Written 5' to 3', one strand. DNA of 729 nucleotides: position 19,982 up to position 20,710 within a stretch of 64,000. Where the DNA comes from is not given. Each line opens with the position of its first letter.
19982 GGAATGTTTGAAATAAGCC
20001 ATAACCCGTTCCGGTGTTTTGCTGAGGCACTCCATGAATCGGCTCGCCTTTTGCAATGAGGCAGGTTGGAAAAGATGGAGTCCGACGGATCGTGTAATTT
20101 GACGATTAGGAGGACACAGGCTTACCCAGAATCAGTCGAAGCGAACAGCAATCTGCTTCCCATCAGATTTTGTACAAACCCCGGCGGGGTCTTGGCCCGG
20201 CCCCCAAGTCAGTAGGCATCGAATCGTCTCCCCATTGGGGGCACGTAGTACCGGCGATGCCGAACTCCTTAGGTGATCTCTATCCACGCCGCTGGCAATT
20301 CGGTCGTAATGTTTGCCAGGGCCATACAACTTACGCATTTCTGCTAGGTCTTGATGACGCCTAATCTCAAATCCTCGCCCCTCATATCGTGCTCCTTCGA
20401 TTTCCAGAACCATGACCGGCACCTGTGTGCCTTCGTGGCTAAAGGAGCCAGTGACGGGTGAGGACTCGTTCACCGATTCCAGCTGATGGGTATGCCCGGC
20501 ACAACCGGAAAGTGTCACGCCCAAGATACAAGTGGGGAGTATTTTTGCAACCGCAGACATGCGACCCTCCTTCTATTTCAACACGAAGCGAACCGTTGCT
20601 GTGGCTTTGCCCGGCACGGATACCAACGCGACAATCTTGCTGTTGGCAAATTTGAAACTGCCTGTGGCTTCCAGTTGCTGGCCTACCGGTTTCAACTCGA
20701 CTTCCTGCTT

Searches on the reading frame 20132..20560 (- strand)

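Call 66: search_protein_families(library=pfam, proteins=[window:20132-20560:-], max_evalue=10)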
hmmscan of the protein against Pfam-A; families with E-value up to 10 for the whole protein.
window:20132-20560:- (142 aa): 1 family
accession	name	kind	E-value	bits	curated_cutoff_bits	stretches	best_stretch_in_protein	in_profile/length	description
PF16397.10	DUF5006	-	0.31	10.6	34.1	1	6-40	6-39/263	Domain of unknown function (DUF5006)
